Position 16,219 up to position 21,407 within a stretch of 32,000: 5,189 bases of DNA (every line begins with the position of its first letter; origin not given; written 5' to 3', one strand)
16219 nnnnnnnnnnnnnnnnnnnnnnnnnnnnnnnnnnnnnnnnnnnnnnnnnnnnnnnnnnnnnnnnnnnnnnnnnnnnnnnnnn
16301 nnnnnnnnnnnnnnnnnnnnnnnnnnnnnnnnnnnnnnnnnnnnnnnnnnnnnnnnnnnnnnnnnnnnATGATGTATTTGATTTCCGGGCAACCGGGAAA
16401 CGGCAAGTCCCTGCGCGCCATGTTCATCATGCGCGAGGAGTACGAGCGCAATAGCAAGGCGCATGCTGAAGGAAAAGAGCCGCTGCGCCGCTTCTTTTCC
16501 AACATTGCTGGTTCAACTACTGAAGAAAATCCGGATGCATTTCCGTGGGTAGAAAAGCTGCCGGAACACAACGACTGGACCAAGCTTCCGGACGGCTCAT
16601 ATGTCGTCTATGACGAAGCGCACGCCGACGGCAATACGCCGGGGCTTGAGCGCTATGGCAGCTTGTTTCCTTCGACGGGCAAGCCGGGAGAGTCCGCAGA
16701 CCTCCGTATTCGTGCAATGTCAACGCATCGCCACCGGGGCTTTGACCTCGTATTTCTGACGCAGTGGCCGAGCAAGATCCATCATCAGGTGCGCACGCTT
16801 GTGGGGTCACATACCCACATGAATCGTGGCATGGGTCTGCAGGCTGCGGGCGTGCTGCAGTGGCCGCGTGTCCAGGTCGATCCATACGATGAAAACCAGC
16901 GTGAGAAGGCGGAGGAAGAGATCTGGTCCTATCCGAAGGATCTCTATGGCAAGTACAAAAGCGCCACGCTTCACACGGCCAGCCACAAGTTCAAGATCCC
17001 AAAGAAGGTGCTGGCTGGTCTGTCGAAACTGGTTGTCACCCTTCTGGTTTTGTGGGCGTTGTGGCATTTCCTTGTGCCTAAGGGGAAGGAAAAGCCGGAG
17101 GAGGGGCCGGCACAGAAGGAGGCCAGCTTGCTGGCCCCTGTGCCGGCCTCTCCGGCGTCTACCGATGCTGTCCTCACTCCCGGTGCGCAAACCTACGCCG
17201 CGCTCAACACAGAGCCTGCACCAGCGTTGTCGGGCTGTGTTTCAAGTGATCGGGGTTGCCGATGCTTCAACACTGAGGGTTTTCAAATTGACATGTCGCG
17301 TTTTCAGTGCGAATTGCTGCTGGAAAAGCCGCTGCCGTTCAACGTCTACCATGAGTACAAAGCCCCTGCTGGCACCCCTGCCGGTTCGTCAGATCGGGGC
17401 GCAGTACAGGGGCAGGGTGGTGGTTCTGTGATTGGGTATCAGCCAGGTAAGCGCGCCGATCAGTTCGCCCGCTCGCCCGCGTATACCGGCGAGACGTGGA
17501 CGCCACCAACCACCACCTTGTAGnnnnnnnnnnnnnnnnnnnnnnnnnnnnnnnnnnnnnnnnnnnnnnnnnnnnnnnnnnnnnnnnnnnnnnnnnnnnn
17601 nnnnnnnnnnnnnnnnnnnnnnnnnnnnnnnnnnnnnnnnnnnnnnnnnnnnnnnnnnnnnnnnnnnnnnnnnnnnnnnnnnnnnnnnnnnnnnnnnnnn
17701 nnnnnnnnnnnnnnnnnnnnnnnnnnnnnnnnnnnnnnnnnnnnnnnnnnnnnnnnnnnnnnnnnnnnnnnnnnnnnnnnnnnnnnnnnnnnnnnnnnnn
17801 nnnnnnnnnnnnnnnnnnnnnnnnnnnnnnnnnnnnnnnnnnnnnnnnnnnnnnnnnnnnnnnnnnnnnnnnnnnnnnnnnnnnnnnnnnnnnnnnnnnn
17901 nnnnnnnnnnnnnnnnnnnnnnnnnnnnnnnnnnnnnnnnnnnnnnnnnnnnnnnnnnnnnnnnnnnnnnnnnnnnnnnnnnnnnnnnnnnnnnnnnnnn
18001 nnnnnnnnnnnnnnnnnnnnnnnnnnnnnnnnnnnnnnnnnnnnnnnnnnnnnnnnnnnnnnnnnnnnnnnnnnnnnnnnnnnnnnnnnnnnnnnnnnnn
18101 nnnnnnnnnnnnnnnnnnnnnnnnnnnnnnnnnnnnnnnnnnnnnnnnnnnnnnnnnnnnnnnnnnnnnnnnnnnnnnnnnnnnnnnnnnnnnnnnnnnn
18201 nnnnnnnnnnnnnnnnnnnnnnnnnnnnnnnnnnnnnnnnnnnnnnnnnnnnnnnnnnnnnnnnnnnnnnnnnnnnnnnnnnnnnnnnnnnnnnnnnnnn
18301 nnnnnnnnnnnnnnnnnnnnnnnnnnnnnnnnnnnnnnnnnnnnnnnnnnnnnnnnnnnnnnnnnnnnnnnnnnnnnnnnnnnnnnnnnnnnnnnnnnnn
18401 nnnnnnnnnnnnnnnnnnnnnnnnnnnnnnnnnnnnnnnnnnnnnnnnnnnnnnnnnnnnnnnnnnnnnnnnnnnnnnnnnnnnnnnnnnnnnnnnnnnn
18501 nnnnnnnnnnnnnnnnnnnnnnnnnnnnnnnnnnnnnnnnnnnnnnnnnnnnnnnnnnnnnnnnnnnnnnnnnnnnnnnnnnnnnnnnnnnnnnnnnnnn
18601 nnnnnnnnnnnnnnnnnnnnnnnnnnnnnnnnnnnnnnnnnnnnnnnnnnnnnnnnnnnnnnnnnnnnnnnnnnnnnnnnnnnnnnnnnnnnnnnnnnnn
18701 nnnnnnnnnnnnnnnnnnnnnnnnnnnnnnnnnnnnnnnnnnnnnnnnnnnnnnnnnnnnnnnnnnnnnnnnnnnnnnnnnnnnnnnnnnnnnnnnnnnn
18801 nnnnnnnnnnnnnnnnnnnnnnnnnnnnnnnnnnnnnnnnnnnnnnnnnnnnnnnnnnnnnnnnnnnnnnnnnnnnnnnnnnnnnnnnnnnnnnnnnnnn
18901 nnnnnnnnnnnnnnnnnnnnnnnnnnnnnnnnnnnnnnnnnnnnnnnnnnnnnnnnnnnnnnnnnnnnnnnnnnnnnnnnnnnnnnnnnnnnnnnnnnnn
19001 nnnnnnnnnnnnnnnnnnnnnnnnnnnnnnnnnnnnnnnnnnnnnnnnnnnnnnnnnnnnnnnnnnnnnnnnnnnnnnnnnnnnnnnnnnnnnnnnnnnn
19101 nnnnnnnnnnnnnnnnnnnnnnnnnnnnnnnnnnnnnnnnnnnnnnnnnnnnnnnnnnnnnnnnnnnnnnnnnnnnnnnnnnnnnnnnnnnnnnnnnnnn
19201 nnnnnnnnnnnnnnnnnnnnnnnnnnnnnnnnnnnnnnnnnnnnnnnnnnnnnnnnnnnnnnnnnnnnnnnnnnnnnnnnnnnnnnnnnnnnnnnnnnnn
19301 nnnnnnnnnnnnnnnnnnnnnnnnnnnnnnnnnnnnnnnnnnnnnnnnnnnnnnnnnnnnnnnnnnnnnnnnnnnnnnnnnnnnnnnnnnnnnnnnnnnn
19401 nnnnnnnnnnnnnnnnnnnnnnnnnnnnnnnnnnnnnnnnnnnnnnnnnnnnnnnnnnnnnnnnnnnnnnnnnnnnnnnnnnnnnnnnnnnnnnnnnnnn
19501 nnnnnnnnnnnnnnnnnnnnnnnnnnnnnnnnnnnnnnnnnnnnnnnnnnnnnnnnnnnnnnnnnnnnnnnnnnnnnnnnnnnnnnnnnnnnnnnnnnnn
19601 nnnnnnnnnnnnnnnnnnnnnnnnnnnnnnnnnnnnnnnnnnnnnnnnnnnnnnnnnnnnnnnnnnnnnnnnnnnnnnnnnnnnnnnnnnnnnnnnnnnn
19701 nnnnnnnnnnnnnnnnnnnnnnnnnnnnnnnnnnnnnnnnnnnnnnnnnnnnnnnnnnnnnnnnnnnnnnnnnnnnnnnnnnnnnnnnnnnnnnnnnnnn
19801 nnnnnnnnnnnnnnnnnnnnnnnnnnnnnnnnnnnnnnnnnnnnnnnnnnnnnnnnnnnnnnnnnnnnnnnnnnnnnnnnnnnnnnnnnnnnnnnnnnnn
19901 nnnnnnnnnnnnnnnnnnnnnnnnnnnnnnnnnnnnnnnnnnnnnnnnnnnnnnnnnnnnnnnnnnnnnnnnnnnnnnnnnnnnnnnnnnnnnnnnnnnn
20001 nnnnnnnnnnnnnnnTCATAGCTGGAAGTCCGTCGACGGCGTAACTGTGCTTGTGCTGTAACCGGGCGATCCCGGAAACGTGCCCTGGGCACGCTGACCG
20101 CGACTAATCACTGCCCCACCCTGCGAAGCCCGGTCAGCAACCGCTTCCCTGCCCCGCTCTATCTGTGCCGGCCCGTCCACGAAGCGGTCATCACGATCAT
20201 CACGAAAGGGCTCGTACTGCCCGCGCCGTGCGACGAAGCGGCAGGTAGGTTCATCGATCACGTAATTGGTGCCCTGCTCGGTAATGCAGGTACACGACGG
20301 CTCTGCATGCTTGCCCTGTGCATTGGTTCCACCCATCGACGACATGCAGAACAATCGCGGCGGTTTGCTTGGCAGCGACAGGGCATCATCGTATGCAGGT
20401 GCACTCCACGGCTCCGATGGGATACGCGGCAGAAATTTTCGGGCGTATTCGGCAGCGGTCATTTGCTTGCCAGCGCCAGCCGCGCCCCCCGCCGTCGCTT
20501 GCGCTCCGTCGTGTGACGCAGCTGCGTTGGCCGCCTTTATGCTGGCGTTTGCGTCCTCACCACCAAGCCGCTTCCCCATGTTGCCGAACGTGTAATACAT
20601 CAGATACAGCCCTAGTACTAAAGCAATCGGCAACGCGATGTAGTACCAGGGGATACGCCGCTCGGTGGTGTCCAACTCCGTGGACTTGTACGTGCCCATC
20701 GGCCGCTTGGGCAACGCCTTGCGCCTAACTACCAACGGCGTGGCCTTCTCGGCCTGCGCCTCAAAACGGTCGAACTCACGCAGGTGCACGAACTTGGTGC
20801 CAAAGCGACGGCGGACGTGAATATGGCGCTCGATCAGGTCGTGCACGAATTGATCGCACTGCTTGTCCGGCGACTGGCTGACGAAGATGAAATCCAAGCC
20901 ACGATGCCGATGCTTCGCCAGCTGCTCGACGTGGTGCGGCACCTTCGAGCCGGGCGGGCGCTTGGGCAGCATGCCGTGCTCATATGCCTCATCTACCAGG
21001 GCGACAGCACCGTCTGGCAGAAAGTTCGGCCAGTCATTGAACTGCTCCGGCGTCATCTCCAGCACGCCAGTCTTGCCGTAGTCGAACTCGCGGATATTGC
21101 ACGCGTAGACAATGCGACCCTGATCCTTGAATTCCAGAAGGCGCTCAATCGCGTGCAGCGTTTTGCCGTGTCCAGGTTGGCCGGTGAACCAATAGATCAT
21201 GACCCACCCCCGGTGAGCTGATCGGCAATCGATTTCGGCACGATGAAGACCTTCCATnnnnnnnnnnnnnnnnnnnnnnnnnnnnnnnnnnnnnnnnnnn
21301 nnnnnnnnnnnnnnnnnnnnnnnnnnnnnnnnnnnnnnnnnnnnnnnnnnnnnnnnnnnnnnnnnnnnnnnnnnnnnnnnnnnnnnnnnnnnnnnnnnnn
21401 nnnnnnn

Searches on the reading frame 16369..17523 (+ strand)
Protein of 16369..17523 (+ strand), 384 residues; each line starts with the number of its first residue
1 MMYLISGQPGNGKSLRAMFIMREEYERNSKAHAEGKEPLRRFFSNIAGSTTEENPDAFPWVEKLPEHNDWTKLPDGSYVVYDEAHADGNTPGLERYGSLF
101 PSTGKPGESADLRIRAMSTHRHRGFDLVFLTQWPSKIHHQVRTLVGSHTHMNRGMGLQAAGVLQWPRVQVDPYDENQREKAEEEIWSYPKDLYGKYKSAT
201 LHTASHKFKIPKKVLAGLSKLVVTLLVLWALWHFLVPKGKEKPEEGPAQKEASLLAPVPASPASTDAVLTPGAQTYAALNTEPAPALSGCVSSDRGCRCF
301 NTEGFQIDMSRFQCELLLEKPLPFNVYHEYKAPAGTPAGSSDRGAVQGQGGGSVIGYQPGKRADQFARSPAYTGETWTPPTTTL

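Call 80: search_protein_families(library=pfam, proteins=[window:16369-17523:+], max_evalue=0.001)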
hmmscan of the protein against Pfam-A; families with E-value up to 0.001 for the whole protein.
window:16369-17523:+ (384 aa): 1 family
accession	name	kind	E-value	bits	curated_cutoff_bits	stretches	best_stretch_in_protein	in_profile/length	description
PF05707.18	Zot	-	3.8e-13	49.8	20.3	1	2-202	2-196/197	Zonular occludens toxin (Zot)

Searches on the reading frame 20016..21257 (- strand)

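Call 80: search_protein_families(library=pfam, proteins=[window:20016-21257:-], max_evalue=0.001)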
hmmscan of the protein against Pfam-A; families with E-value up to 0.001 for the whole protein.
window:20016-21257:- (413 aa): 1 family
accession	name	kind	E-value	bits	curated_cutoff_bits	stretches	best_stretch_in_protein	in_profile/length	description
PF05707.18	Zot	-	1.9e-14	54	20.3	1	20-193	1-193/197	Zonular occludens toxin (Zot)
